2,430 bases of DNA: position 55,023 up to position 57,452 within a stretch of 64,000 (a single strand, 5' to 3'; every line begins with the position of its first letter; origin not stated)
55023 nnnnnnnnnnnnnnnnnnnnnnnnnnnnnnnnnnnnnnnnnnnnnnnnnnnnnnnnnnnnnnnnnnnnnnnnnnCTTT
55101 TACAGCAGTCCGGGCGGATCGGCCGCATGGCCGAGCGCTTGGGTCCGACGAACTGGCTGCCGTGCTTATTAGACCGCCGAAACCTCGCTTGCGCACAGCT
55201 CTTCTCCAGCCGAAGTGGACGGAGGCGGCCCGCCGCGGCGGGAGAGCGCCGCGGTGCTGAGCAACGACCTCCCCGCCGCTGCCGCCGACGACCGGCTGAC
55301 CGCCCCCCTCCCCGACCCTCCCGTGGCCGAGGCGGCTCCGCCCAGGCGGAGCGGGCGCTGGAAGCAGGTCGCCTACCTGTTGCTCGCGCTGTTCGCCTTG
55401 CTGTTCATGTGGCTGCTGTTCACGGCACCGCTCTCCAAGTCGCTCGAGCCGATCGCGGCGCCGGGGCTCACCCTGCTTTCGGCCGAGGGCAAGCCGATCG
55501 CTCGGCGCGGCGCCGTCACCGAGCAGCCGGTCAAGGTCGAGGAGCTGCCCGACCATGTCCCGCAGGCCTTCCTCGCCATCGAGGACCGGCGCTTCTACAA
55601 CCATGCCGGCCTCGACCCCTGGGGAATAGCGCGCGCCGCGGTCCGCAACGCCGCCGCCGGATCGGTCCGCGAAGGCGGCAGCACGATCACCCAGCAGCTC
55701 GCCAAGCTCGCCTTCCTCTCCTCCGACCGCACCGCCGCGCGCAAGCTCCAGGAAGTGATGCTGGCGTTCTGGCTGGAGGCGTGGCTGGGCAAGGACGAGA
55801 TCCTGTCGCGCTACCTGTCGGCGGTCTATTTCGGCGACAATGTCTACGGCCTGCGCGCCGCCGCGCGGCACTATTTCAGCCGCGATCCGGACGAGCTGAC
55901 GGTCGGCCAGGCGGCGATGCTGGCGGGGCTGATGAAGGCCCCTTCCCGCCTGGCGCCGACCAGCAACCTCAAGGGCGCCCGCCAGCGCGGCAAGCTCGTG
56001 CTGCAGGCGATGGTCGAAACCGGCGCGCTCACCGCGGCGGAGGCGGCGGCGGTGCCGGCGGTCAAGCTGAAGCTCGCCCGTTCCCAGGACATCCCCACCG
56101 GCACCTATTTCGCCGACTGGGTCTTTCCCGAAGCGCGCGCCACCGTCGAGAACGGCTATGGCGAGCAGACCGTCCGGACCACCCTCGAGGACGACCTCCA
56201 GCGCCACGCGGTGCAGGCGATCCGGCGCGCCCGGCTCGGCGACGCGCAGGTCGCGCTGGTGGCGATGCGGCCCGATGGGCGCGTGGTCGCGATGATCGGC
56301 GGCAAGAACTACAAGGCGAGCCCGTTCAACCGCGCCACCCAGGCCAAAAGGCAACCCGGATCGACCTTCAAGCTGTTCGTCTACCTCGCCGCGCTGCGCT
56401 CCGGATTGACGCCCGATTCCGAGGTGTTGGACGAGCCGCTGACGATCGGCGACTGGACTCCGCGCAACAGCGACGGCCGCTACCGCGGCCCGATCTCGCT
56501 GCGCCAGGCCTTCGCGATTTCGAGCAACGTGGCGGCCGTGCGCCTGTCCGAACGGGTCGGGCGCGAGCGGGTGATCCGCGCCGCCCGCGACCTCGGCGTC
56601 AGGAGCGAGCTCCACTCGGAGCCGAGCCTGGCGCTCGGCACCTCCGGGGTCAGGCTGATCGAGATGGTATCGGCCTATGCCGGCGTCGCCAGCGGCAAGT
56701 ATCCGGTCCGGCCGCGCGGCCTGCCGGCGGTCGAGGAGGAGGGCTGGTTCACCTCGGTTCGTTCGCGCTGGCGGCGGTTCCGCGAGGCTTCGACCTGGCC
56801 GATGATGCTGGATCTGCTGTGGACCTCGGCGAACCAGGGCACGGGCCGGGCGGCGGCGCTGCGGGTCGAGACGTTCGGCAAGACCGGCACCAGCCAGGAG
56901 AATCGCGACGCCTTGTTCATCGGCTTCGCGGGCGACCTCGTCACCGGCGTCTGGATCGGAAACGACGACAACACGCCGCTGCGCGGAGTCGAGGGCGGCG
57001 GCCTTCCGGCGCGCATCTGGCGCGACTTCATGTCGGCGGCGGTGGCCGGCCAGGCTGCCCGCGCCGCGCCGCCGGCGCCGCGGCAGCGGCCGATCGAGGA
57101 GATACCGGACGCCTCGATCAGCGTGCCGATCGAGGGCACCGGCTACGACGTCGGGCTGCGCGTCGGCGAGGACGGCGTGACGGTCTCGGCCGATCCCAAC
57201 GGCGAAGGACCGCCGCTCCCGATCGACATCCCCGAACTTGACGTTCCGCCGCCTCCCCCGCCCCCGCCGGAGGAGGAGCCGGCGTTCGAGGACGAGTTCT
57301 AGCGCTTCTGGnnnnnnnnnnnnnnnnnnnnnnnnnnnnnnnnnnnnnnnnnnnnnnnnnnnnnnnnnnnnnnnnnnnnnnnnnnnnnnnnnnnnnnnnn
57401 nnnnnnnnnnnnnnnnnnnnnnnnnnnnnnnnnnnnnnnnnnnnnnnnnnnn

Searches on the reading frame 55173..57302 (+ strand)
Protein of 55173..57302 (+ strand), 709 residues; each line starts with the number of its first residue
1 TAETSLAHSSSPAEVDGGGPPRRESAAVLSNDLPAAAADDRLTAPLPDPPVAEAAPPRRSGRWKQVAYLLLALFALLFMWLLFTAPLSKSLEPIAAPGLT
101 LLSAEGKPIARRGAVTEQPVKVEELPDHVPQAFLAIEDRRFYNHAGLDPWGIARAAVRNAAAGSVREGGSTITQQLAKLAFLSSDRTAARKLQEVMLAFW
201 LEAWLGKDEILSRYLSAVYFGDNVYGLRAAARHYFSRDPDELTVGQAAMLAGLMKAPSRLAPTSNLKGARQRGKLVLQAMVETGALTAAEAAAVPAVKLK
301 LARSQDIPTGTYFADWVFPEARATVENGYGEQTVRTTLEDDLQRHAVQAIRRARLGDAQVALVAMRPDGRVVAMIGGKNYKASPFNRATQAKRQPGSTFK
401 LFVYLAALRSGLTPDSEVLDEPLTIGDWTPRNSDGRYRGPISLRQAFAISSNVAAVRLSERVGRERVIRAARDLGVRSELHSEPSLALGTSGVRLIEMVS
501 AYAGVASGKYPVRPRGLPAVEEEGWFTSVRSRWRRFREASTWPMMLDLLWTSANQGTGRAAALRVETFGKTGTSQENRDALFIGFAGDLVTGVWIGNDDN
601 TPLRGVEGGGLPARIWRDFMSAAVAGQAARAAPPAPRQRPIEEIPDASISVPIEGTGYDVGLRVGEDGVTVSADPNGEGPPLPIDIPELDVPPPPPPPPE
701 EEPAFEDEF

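Call 18: search_protein_families(library=pfam, proteins=[window:55173-57302:+], max_evalue=0.00001)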
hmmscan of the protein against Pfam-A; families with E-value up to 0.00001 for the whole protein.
window:55173-57302:+ (709 aa): 2 families
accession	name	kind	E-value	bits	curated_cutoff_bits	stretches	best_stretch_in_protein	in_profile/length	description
PF00912.28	Transgly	-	1.1e-61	207.8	27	1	106-280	2-177/178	Transglycosylase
PF00905.27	Transpeptidase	-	1e-22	81.2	22.1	1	362-578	3-246/299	Penicillin binding protein transpeptidase domain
